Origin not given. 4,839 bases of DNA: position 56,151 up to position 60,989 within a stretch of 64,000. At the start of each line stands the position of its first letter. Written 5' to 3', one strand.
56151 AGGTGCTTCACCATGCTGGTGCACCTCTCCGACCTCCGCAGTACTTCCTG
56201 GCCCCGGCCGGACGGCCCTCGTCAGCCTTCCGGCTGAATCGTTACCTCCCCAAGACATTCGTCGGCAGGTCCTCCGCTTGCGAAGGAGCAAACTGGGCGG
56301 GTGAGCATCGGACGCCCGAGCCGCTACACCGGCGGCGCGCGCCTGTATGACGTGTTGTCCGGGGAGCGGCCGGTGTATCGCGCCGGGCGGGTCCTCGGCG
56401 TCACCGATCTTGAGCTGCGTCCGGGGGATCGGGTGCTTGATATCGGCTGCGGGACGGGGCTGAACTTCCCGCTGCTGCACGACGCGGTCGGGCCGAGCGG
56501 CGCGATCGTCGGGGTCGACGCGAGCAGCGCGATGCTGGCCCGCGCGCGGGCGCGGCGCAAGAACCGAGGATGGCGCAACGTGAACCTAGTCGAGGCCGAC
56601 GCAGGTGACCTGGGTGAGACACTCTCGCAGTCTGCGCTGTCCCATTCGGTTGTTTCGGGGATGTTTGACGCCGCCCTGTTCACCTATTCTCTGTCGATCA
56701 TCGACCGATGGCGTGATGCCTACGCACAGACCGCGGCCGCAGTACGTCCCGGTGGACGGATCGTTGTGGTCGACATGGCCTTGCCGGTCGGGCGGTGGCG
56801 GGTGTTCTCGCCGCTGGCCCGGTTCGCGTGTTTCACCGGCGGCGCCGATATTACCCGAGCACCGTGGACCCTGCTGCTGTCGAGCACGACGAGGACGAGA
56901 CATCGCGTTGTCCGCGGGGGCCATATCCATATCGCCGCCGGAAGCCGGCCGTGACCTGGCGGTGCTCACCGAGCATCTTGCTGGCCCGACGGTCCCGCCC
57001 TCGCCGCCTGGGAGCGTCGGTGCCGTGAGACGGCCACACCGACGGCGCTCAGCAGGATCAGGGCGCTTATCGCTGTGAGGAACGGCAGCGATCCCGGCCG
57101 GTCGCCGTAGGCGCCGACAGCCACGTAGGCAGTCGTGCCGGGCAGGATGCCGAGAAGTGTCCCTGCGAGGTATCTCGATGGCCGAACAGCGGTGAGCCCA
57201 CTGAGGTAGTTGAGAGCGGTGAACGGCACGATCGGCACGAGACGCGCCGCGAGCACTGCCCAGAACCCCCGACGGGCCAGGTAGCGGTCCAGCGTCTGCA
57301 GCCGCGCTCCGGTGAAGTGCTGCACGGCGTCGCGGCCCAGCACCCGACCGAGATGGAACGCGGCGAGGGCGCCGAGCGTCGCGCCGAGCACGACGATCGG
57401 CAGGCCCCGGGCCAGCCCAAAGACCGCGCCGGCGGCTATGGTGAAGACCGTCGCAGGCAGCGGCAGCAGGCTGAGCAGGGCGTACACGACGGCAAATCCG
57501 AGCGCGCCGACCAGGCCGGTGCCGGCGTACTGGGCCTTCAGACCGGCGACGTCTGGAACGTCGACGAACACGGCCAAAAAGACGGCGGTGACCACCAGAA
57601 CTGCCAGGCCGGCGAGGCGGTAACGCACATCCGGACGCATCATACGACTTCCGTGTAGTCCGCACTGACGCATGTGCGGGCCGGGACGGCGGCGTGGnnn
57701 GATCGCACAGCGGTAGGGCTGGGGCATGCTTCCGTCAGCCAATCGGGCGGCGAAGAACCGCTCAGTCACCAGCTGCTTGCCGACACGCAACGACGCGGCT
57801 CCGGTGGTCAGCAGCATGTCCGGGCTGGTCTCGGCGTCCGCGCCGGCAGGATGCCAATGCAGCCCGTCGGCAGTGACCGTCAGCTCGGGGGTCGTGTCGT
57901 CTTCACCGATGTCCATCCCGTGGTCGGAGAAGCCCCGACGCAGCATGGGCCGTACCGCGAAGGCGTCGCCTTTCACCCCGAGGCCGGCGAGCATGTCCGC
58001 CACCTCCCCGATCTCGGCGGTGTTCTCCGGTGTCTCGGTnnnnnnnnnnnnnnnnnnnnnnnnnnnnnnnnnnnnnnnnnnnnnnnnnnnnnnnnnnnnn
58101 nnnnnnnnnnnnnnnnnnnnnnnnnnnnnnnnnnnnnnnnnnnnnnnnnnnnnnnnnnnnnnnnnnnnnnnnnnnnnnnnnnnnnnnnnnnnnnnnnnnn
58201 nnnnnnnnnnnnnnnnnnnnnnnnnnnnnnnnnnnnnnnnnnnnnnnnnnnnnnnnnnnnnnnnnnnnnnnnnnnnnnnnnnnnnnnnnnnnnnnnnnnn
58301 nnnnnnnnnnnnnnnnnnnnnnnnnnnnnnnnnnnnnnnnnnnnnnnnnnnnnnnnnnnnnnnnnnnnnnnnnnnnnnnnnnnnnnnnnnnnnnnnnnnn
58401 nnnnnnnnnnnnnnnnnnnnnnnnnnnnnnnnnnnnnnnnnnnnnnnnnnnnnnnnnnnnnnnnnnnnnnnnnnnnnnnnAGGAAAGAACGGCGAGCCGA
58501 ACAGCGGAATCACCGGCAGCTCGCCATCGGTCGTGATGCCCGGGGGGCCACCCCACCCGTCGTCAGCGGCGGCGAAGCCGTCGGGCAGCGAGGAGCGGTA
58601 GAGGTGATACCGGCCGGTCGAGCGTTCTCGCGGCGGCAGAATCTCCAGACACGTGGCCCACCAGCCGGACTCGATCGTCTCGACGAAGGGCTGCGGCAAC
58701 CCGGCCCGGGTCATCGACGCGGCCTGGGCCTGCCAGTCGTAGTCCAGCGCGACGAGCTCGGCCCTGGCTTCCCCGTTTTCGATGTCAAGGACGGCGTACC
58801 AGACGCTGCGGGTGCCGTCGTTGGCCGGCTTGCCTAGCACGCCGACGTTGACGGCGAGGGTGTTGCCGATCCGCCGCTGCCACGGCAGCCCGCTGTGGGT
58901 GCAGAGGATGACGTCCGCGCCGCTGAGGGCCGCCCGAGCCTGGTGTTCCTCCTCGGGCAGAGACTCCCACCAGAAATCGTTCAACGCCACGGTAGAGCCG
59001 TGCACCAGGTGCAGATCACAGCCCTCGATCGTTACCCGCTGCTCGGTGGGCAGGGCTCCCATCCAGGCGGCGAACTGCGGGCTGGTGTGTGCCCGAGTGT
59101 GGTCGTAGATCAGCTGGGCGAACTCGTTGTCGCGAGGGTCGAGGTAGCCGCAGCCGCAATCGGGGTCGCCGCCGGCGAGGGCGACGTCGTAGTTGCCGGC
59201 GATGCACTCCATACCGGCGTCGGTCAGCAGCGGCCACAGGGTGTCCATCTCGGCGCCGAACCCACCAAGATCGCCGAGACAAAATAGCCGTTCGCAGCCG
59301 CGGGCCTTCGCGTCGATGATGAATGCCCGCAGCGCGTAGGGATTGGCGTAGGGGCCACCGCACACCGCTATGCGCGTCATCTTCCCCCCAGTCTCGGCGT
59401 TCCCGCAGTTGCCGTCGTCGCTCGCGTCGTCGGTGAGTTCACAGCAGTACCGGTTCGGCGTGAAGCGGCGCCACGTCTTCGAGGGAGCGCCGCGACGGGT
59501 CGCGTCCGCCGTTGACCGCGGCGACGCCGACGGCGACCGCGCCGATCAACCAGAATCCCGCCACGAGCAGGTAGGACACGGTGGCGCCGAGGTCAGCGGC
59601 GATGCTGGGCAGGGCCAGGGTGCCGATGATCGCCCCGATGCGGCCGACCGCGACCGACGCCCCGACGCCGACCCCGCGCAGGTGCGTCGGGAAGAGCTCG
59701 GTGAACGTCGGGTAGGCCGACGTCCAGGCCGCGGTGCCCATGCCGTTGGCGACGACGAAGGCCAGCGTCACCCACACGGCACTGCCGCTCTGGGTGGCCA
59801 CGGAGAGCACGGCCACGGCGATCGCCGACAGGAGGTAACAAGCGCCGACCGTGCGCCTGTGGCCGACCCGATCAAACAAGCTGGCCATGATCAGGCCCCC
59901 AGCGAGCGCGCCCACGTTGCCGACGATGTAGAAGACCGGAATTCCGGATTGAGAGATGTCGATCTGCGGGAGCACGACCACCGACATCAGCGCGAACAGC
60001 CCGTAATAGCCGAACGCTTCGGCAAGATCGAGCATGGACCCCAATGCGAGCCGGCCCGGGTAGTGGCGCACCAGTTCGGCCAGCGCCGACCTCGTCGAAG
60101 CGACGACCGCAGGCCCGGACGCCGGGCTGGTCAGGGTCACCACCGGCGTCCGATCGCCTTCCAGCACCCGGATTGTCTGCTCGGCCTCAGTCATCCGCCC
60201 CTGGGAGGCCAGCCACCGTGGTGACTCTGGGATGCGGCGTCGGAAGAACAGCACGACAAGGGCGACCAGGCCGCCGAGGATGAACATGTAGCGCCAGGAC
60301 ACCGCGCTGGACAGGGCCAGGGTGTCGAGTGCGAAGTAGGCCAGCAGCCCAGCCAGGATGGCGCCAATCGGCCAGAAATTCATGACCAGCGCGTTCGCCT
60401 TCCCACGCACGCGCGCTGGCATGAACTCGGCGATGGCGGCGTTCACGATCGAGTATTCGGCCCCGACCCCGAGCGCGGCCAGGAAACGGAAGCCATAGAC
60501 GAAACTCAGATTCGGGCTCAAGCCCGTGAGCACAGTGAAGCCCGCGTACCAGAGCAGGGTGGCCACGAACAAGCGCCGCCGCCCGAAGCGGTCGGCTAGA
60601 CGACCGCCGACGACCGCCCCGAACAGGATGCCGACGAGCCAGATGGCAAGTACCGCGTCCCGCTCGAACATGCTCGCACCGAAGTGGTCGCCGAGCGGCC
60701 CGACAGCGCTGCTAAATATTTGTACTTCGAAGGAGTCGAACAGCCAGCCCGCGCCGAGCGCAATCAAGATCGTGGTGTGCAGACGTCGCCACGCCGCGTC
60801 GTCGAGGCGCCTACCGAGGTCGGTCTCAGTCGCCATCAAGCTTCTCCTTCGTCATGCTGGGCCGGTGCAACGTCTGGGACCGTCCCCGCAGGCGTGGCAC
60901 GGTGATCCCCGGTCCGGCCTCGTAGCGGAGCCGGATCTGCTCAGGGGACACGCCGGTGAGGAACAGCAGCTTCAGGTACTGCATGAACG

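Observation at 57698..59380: Metallophosphoesterase fused in one polypeptide to a radical SAM domain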

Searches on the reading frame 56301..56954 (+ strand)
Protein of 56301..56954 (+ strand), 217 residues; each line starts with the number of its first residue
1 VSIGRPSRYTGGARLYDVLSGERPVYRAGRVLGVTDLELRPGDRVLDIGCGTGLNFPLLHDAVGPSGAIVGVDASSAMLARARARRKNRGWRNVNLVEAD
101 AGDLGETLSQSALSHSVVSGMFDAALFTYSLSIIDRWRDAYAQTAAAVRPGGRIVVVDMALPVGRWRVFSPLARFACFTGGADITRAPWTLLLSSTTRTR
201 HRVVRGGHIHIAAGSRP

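Call 3: search_protein_families(library=pfam, proteins=[window:56301-56954:+], max_evalue=0.01)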
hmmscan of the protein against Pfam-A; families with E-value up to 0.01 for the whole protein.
window:56301-56954:+ (217 aa): 14 families
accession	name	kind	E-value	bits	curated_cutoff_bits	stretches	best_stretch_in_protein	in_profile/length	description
PF08242.18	Methyltransf_12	-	9.7e-16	58.7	30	1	46-154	1-98/98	Methyltransferase domain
PF13649.12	Methyltransf_25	-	1.3e-15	58.3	27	1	45-152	1-97/97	Methyltransferase domain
PF13847.12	Methyltransf_31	-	1.1e-14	54.8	27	1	40-160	2-113/145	Methyltransferase domain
PF08241.18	Methyltransf_11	-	6.1e-13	49.7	21.2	1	46-156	1-95/95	Methyltransferase domain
PF13489.12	Methyltransf_23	-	7.2e-12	45.8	27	1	39-181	20-124/164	Methyltransferase domain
PF01135.25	PCMT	-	1.4e-10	41.8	20.3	1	37-100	69-132/210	Protein-L-isoaspartate(D-aspartate) O-methyltransferase (PCMT)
PF01209.24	Ubie_methyltran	-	2.4e-10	40.6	20.1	1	40-160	46-155/233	ubiE/COQ5 methyltransferase family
PF02353.26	CMAS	-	6.5e-05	22.8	27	1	35-156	56-164/273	Mycolic acid cyclopropane synthetase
PF02390.23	Methyltransf_4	-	0.0011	18.9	24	1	45-113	5-73/173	Putative methyltransferase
PF01269.23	Fibrillarin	-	0.0019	17.9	27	1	29-80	59-110/227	Fibrillarin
PF05175.20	MTS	-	0.002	18.3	23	1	35-101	25-90/170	Methyltransferase small domain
PF07021.18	MetW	-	0.0057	16.7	21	1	39-81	11-51/193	Methionine biosynthesis protein MetW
PF01728.25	FtsJ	-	0.0072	16.7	24.1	1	39-139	19-114/181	FtsJ-like methyltransferase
PF13679.12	Methyltransf_32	-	0.0077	16.6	27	0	43-101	27-89/143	Methyltransferase domain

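Call 4: search_protein_families(library=ncbifam, proteins=[window:56301-56954:+], max_evalue=0.01)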
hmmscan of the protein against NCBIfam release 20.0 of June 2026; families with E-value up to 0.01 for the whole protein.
window:56301-56954:+ (217 aa): 48 families (the best 25 are shown)
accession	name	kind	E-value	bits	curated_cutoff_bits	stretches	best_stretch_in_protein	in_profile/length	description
NF047649.1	MTase_UXPK_star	exception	1.3e-16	60.5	460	1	38-161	74-186/283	methyltransferase/UXPK-star double selenoprotein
NF043040.1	corrin_prot_MT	hypoth_equivalog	1.6e-16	60.4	180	1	40-175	40-167/216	corrinoid protein-associated methyltransferase CpaM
NF041537.1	ArsM_AhpD_UU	exception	1.1e-14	54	510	1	39-161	74-185/345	arsenite methyltransferase/AhpD domain selenoprotein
NF008823.0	PRK11873.1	subfamily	9.3e-14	51.6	263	1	38-103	74-139/272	arsenite methyltransferase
TIGR04364.1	methyltran_FxLD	equivalog_domain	1.5e-13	50.6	320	1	36-103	77-143/394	methyltransferase, FxLD system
NF041536.1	ArsM_DUF2284_UU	exception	6.4e-13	47.8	575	1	39-159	74-183/459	arsenite methyltransferase/DUF2284 domain selenoprotein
NF045667.1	MTase_DVU1556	equivalog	2.3e-12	46.8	155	1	37-162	18-125/213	DVU_1556 family methyltransferase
NF001240.0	PRK00216.1-1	equivalog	1.6e-11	43.8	378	1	17-163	41-175/251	bifunctional demethylmenaquinone methyltransferase/2-methoxy-6-polyprenyl-1,4-benzoquinol methylase UbiE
NF001243.0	PRK00216.1-4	equivalog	3e-11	43.1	235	1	32-162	38-157/237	demethylmenaquinone methyltransferase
NF001244.0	PRK00216.1-5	equivalog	1.5e-10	40.8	216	1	35-160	42-157/236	bifunctional demethylmenaquinone methyltransferase/2-methoxy-6-polyprenyl-1,4-benzoquinol methylase UbiE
TIGR02752.1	MenG_heptapren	equivalog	4.3e-10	39.5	419.85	1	36-162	40-155/231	demethylmenaquinone methyltransferase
NF052510.1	methyltran_MpqE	exception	1.2e-09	37.9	335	1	34-166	39-161/234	methyl-plastoquinone biosynthesis methyltransferase MpqE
TIGR01934.1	MenG_MenH_UbiE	subfamily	2.7e-09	36.7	158.35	1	34-162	32-147/223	ubiquinone/menaquinone biosynthesis methyltransferase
NF001241.0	PRK00216.1-2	equivalog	3.4e-09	36.7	327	1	27-163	37-154/231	demethylmenaquinone methyltransferase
NF010549.0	PRK13942.1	equivalog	2.4e-08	33.7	282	1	36-105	72-140/215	protein-L-isoaspartate O-methyltransferase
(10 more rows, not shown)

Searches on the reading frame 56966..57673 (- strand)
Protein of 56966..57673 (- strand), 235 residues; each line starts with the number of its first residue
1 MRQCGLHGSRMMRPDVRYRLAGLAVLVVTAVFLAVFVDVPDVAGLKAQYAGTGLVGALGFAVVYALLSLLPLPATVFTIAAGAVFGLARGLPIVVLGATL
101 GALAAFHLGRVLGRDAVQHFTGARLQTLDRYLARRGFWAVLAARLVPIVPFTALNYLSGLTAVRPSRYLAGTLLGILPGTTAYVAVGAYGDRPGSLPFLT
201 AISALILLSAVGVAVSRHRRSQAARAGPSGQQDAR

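Call 3: search_protein_families(library=pfam, proteins=[window:56966-57673:-], max_evalue=0.01)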
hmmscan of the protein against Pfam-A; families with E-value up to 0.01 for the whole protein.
window:56966-57673:- (235 aa): 1 family
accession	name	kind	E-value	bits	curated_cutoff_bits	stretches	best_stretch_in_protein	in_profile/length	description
PF09335.16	VTT_dom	-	1.5e-28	100.2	33.9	1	72-188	1-122/123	VTT domain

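Call 4: search_protein_families(library=ncbifam, proteins=[window:56966-57673:-], max_evalue=0.01)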
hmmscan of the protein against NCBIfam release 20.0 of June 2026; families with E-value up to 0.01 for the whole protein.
window:56966-57673:- (235 aa): 1 family
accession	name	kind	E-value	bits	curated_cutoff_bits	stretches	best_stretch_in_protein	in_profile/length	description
NF052604.1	UndecprPTUtpABac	equivalog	0.0067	16.5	250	1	93-188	55-155/198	undecaprenyl phosphate transporter UptA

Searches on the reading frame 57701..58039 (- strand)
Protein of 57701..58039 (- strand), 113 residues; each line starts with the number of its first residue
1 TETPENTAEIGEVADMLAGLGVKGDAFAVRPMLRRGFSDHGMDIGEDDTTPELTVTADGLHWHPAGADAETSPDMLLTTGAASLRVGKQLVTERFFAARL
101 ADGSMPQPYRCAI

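Call 8: search_protein_families(library=pfam, proteins=[window:57701-58039:-], max_evalue=1)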
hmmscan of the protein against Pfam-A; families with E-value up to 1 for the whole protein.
seq(113 aa): 0 families

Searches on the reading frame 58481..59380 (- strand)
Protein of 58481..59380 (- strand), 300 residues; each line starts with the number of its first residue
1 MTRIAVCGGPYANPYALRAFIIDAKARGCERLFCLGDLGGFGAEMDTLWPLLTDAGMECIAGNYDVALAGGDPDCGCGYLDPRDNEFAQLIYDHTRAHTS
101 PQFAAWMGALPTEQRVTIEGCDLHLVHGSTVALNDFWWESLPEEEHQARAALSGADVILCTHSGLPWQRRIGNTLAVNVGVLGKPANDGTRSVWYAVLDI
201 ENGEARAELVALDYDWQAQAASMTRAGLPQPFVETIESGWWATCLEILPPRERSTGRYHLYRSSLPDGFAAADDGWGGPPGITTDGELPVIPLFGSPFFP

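Call 7: search_protein_families(library=ncbifam, proteins=[window:58481-59380:-], max_evalue=1)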
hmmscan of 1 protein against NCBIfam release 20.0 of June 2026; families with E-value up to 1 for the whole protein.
seq(300 aa): 2 families
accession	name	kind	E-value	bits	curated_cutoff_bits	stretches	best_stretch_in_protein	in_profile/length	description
NF006988.0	PRK09453.1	equivalog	0.011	15.5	117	1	114-201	91-163/183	phosphodiesterase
TIGR00040.1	yfcE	subfamily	0.015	15.4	56.25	1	107-207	65-157/158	YfcE family phosphodiesterase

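Call 8: search_protein_families(library=pfam, proteins=[window:58481-59380:-], max_evalue=1)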
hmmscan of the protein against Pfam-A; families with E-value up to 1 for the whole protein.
seq(300 aa): 1 family
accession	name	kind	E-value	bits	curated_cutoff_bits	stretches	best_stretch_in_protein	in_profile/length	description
PF12850.12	Metallophos_2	-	3.1e-11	44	27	1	22-202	21-153/154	Calcineurin-like phosphoesterase superfamily domain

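Call 9: search_solved_structures(query=window:58481-59380:-, max_evalue=10, show_alignments=3)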
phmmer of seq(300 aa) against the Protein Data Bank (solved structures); distinct sequences matched with E-value up to 10: 1.
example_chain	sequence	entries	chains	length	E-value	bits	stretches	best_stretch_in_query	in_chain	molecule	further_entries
3qfm_A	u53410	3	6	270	1.6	11.2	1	1-55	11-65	Putative uncharacterized protein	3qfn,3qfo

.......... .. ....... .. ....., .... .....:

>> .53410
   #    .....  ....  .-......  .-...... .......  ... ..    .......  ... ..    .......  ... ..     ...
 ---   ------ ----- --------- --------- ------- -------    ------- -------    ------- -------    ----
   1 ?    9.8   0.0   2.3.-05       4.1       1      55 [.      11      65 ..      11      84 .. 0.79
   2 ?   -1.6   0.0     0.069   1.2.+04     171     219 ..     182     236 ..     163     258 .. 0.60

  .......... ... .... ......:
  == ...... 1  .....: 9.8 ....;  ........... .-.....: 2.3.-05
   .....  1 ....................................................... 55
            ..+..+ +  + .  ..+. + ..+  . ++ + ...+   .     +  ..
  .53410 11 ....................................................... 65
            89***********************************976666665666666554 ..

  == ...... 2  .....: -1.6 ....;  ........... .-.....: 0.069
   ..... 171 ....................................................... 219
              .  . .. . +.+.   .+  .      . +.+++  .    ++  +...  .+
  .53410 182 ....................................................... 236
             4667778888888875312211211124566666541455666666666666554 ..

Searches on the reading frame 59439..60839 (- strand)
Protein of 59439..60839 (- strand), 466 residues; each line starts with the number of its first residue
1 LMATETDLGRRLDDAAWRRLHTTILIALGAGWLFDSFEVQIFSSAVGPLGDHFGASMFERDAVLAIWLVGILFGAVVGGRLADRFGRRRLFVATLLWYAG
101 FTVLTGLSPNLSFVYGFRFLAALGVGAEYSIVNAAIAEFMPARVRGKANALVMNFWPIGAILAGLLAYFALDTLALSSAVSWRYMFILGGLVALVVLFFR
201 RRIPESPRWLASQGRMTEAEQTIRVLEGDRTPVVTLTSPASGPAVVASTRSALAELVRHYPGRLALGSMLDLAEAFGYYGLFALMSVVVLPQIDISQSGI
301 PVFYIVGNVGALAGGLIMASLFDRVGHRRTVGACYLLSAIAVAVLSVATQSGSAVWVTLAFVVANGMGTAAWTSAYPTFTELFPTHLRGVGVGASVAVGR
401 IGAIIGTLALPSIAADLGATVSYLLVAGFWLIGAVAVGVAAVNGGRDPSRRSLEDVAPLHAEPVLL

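Call 3: search_protein_families(library=pfam, proteins=[window:59439-60839:-], max_evalue=0.01)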
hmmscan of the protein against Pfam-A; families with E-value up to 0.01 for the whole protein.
window:59439-60839:- (466 aa): 3 families
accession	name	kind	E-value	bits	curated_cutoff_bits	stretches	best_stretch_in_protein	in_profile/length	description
PF00083.30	Sugar_tr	-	7.7e-40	137.5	22.3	1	62-439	50-435/452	Sugar (and other) transporter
PF07690.21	MFS_1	-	1.7e-38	132.9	33.4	2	34-315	7-259/347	Major Facilitator Superfamily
PF12832.13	MFS_1_like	-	8.3e-05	22.2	25.2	1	51-164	240-359/373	MFS_1 like family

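Call 4: search_protein_families(library=ncbifam, proteins=[window:59439-60839:-], max_evalue=0.01)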
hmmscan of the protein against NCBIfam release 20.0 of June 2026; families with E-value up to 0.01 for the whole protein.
window:59439-60839:- (466 aa): 37 families (the best 25 are shown)
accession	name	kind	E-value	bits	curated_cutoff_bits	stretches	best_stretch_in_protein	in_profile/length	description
TIGR00895.1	2A0115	subfamily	5.1e-51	173.8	418.55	1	14-408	8-392/398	aromatic acid/H+ symport family MFS transporter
TIGR00898.1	2A0119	subfamily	6.9e-45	153.8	550.75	1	60-410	128-466/506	cation transport protein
NF008586.0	PRK11551.1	equivalog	6.7e-38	130.7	410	2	20-236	13-223/406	3-(3-hydroxy-phenyl)propionate transporter MhpT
TIGR00891.1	2A0112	subfamily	4.5e-32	111.6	552.9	1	11-407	5-381/405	sialate:H+ symport family MFS transporter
NF003024.0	PRK03893.1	subfamily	9.7e-26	90.6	604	1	9-229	12-221/497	sialate:H+ symport family MFS transporter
TIGR00879.1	SP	subfamily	5.4e-25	87.9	237.8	1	23-437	57-495/510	sugar porter family MFS transporter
TIGR00883.1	2A0106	subfamily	1.5e-23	83.5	443.45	1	62-434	39-395/400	metabolite/H+ symporter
NF053517.1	HbztTptrPcaK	equivalog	1.8e-21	76.6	770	1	51-440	47-424/437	4-hydroxybenzoate transporter PcaK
NF008963.0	PRK12307.1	equivalog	4.6e-19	68.9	637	1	29-212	24-201/426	MFS transporter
NF052357.1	GlucTporGlcPStph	equivalog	6.6e-19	68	750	1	24-219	7-197/445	glucose transporter GlcP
TIGR01299.1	synapt_SV2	subfamily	1.5e-18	66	637.3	2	17-223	161-374/742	synaptic vesicle protein SV2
TIGR00887.1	2A0109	equivalog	1.6e-16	60.3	610.3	2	13-219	6-240/502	phosphate:H+ symporter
NF007484.0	PRK10077.1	equivalog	3.4e-15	55.9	608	1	63-438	60-448/480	D-xylose transporter XylE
TIGR00893.1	2A0114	subfamily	7.7e-15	54.7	395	2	43-216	14-185/399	D-galactonate transporter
TIGR00881.1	2A0104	subfamily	7.3e-13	48.3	407.75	2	73-199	45-166/379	phosphoglycerate transporter protein PgtP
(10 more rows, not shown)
